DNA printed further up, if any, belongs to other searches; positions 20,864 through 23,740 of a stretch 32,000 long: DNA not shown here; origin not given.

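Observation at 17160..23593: Translationally coupled HelD-like plus Upf1/DNA2-like helicase pair: candidate undescribed RNA-polymerase-directed (defence?) module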

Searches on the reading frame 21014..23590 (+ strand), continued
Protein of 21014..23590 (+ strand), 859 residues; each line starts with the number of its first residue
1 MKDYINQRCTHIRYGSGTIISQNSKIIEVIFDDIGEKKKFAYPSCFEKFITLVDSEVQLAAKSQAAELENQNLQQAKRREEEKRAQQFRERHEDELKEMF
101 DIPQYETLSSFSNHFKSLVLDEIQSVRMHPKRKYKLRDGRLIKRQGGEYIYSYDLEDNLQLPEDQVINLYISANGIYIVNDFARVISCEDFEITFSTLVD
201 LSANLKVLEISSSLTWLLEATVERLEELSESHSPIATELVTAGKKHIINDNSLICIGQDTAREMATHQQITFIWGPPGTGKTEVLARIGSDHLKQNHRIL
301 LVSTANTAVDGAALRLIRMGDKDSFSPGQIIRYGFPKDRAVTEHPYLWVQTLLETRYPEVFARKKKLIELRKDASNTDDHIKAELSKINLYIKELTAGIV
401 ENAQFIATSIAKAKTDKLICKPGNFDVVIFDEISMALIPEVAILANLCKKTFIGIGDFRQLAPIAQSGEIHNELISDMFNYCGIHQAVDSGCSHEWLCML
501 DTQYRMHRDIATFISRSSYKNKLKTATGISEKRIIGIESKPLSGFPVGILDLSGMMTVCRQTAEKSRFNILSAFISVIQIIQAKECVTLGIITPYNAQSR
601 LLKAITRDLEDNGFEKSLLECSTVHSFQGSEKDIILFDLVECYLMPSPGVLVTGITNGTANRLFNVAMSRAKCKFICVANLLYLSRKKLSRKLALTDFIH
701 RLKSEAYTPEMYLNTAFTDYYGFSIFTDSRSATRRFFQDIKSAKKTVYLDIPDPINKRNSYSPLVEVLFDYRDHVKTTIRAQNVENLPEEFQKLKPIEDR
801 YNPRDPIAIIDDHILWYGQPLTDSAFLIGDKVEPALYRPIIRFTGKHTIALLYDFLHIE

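Call 29: predict_structure(alignment_id=A1)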
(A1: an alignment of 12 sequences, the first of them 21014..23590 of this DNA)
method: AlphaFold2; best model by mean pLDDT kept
length: 859 residues; sequences in the alignment: 12
mean_pLDDT: 71.0   pTM: 0.55
mean pLDDT of the five models: 71.0, 69.9, 69.4, 66.3, 64.2
residues with pLDDT >= 90: 100; 70-90: 407; 50-70: 219; < 50: 133
segments of 3 or more residues with pLDDT < 50: 92-98, 174-176, 464-468, 539-558, 624-690, 692-696, 706-717, 827-831
pLDDT, mean of each block of 10 residues (from residue 1): 82 89 89 86 81 74 75 78 70 48 83 90 71 72 80 69 66 53 70 78 63 71 89 91 86 84 93 81 87 92 81 83 75 83 85 88 83 65 81 88 91 81 84 86 92 83 49 75 86 90 61 59 65 50 42 45 61 66 55 62 79 62 46 39 36 34 38 42 45 49 49 47 63 83 86 62 79 79 75 69 70 82 53 54 84 64
secondary structure, 60 per line:
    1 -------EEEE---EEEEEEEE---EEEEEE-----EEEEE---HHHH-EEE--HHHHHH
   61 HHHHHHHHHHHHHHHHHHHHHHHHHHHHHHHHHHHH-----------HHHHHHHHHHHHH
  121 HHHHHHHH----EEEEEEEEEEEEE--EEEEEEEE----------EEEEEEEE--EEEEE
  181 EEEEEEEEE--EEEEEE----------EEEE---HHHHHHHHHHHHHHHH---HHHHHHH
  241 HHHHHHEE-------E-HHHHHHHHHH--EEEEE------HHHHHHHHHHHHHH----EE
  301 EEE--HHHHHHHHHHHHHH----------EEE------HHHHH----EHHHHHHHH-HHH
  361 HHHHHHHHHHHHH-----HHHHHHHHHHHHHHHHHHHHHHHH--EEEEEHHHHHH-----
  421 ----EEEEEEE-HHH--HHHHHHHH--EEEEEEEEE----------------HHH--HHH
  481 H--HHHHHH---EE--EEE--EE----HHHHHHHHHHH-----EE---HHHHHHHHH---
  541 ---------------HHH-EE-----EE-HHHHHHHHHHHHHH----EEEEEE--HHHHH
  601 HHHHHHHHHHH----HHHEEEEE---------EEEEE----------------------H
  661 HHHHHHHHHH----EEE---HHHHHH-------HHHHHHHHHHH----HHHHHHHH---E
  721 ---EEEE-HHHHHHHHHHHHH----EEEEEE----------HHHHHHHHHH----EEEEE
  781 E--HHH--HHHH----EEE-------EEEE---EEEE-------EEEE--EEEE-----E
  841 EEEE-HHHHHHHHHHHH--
elements in order (helices of 4 or more, strands of 3 or more residues): E8-11 E15-22 E26-31 E37-41 H45-48 E50-52 H55-96 H108-128 E133-145 E148-155 E166-173 E176-189 E192-197 E208-211 H215-230 H234-246 H258-267 E270-274 H281-294 E299-303 H306-319 E330-332 H339-343 H349-356 H358-373 H379-402 E405-409 H410-415 E425-431 H438-445 E448-456 H478-481 H484-489 E497-499 H508-518 H529-537 H570-583 E588-593 H596-611 E619-623 E633-637 H660-670 E675-677 H681-686 H694-704 H709-716 E724-727 H729-741 E746-751 H762-771 E776-781 H789-792 E797-799 E807-810 E814-817 E825-828 E831-834 E840-844 H846-857

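Call 33: fold_search(model_id=the predicted structure, library=pdb)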
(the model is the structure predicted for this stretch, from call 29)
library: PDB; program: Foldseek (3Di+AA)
matches with E <= 10: 1653; with E <= 0.001: 153
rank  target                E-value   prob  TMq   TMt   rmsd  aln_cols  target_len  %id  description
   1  8ftm_B                7.8e-27  1.00  0.44  0.51  10.8       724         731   18  Setx-ssRNA-ADP-SO4 complex (released 2023-10-25)
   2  2xzp                  8.3e-27  1.00  0.40  0.53  10.2       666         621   19  Upf1 helicase (released 2011-03-30)
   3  2wjv_A                1.4e-26  1.00  0.40  0.44  10.5       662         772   20  Crystal structure of the complex between human nonsense mediated decay factors UPF1 and UPF2 (released 2009-07-07)
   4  8ftm_A                1.8e-26  1.00  0.44  0.51  11.0       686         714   18  Setx-ssRNA-ADP-SO4 complex (released 2023-10-25)
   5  2xzo_A                7.3e-26  1.00  0.46  0.61   8.2       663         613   19  Upf1 helicase - RNA complex (released 2011-03-30)
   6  2gjk                  7.3e-26  1.00  0.46  0.61   8.8       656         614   20  Structural and functional insights into the human Upf1 helicase core (released 2007-01-09)
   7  2wjv_B                1.4e-25  1.00  0.40  0.44  10.2       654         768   20  Crystal structure of the complex between human nonsense mediated decay factors UPF1 and UPF2 (released 2009-07-07)
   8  4b3g_B                2.0e-25  1.00  0.43  0.57   9.7       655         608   18  crystal structure of Ighmbp2 helicase in complex with RNA (released 2012-09-26)
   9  8rd3_A                3.3e-25  1.00  0.41  0.53  10.0       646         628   19  Crystal structure of Saccharomyces cerevisiae Nmd4 protein bound to Upf1 helicase domain (released 2024-08-14)
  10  4b3g_A                4.4e-25  1.00  0.39  0.51  10.2       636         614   19  crystal structure of Ighmbp2 helicase in complex with RNA (released 2012-09-26)
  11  4b3f                  7.7e-25  1.00  0.42  0.55   9.4       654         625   18  crystal structure of Ighmbp2 helicase (released 2012-09-26)
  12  9qwn_A                8.6e-25  1.00  0.42  0.45   9.9       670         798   19  Human UPF1 in complex with the histone stem loop RNA (released 2025-12-03)
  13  6ej5                  8.6e-25  1.00  0.40  0.53  10.1       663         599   19  A conserved structural element in the RNA helicase UPF1 regulates its catalytic activity in an isoform-specific manner (released 2018-01-24)
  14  2wjy                  1.0e-24  1.00  0.41  0.44  10.1       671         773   19  Crystal structure of the complex between human nonsense mediated decay factors UPF1 and UPF2 Orthorhombic form (released 2009-07-07)
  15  2xzl_A                2.1e-24  1.00  0.48  0.53   7.9       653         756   18  Upf1-RNA complex (released 2011-03-30)
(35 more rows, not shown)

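Call 41: find_encoding_contigs(protein=P0017, flank=8000, max_places=2)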
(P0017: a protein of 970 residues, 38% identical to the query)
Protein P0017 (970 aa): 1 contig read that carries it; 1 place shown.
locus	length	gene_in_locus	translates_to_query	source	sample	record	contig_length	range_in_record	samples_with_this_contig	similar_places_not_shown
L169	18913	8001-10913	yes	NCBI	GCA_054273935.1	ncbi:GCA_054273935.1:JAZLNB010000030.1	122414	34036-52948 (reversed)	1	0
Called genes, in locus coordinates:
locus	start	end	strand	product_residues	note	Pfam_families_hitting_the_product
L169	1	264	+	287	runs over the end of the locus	PF08543:Phos_pyr_kin, PF00294:PfkB (faint)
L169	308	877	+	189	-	PF07155:ECF-ribofla_trS, PF12822:ECF_trnsprt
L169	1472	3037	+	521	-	PF08706:D5_N, PF19263:DUF5906, PF03288:Pox_D5 (weak)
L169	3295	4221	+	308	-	-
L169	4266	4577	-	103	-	PF01381:HTH_3 (weak), PF12844:HTH_19 (weak), PF13443:HTH_26 (weak)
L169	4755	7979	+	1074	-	PF00270:DEAD (faint), PF00176:SNF2-rel_dom, PF04851:ResIII (weak), PF00271:Helicase_C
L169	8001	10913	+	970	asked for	PF04851:ResIII (faint), PF02562:PhoH (faint), PF13086:AAA_11, PF13245:AAA_19, PF13604:AAA_30 (faint), PF13086:AAA_11, PF13087:AAA_12, PF01396:Zn_ribbon_Top1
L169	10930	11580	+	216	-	PF14335:DUF4391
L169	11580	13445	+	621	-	PF01555:N6_N4_Mtase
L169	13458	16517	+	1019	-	PF04851:ResIII, PF00270:DEAD (weak), PF19778:RE_endonuc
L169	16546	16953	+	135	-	PF08780:NTase_sub_bind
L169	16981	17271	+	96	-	-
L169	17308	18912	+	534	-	PF00929:RNase_T, PF02805:Ada_Zn_binding (faint)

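Call 42: find_encoding_contigs(protein=P0023, flank=8000, max_places=2)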
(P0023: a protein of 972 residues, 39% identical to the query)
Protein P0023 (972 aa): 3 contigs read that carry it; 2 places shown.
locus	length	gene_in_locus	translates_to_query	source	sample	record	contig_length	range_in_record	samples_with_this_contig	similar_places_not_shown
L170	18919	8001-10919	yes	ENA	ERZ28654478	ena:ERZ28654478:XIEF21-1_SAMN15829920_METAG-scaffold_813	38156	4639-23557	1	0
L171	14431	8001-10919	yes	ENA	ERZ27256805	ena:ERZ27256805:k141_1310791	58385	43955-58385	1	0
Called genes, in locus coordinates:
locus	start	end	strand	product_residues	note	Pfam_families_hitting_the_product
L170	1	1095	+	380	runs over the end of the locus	PF01420:Methylase_S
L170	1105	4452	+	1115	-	PF13643:DUF4145, PF04313:HSDR_N (weak), PF00176:SNF2-rel_dom (faint), PF00270:DEAD, PF04851:ResIII, PF18766:SWI2_SNF2, PF00271:Helicase_C (faint), PF08463:EcoEI_R_C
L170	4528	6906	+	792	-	PF01878:EVE (faint), PF07728:AAA_5, PF20720:nSTAND3 (weak), PF28529:McrB_lid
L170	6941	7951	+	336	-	PF10117:McrBC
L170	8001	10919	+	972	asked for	PF13086:AAA_11, PF13245:AAA_19, PF13604:AAA_30 (faint), PF13087:AAA_12, PF13408:Zn_ribbon_recom (weak), PF01396:Zn_ribbon_Top1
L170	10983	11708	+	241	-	-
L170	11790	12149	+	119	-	-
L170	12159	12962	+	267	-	-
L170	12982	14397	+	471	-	-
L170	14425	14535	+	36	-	-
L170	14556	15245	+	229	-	-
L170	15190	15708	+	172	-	PF03747:ADP_ribosyl_GH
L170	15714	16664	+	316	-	-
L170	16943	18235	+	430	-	PF14903:WG_beta_rep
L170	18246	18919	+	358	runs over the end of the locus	PF05593:RHS_repeat (faint)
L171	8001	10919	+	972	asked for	PF13086:AAA_11, PF13245:AAA_19, PF13604:AAA_30 (faint), PF13087:AAA_12, PF13408:Zn_ribbon_recom (weak), PF01396:Zn_ribbon_Top1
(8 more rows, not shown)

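Call 43: find_encoding_contigs(protein=P0100, flank=8000, max_places=2)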
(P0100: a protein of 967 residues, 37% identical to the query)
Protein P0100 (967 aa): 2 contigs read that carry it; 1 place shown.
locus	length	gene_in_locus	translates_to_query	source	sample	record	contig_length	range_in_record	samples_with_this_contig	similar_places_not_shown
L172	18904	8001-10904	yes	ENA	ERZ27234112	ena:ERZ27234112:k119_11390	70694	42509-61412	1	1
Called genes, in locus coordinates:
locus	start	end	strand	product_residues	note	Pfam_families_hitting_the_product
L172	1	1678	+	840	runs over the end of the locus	PF08665:PglZ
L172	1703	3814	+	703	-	PF20442:BrxL_N, PF13337:BrxL_ATPase, PF05362:Lon_C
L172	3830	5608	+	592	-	PF03235:GmrSD_N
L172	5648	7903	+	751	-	PF18741:MTES_1575, PF04851:ResIII, PF00270:DEAD (weak), PF18766:SWI2_SNF2, PF00271:Helicase_C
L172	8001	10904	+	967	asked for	PF13086:AAA_11, PF13245:AAA_19 (faint), PF13604:AAA_30 (faint), PF13087:AAA_12, PF01396:Zn_ribbon_Top1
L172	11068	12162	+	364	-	-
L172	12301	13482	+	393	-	PF06114:Peptidase_M78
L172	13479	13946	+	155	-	PF01850:PIN (weak), PF14367:DUF4411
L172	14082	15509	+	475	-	-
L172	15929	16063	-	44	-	-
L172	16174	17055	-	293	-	PF00126:HTH_1, PF03466:LysR_substrate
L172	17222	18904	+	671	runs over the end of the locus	PF04205:FMN_bind, PF00890:FAD_binding_2, PF01266:DAO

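Call 78: find_related_loci(query=A1, collection=viral_contigs, flank=8000)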
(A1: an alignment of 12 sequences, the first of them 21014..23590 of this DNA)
Query A1 (859 aa) in viral_contigs; peptide patterns used: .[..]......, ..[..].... (x = any residue, [..] = any of these).
137 stretches matched a pattern, but none encodes a relative of the query by tblastn (E <= 1e-3).

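Call 80: search_dna_similar(query=P0001, collection=plasmids, mode=protein, max_evalue=1e-20, max_rows=25)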
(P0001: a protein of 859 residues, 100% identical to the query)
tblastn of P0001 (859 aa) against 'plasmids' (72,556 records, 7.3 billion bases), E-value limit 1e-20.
Records with a match: 5; places in all: 5; records where one place covers at least 80% of the query: 4.
Best place of each record, by identity: <60% 5.
By first word of the organism name: Nostoc 1; Bacillus 1; Aulosira 1; Cytobacillus 1; Parabacteroides 1.
By predicted mobility (MOB-suite, as given by PLSDB): non-mobilizable 3; mobilizable 1; conjugative 1.
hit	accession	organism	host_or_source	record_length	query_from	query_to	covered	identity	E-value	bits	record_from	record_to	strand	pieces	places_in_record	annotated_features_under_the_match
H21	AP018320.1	Nostoc sp. HK-01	-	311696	111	858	87%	28.2%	2e-72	268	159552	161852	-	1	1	recD2: ATP-dependent RecD-like DNA helicase | hypothetical protein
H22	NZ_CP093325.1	Bacillus sp. N5-665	whole organism,peat soil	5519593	133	856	84%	28.3%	6e-65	245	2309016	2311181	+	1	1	none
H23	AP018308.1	Aulosira laxa NIES-50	-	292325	109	858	87%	27.0%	1e-71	265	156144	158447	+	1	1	superfamily I DNA/RNA helicase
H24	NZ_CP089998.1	Cytobacillus spongiae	sponge,Pure culture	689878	136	826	80%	27.8%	3e-60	231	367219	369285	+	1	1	AAA domain-containing protein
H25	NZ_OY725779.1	Parabacteroides distasonis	-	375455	268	680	48%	25.7%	2e-25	122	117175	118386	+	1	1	AAA domain-containing protein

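Call 83: search_protein_families(library=phrogs, proteins=[P0001], max_evalue=0.00001)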
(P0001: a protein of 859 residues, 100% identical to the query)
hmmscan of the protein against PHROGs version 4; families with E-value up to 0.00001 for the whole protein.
P0001 (859 aa): 2 families
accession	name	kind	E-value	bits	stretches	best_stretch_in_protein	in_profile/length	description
phrog_25411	-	unknown function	8.8e-47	161.1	1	261-677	224-595/627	-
phrog_325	-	DNA, RNA and nucleotide metabolism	2.8e-09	36.8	0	257-309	474-532/986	Dda-like helicase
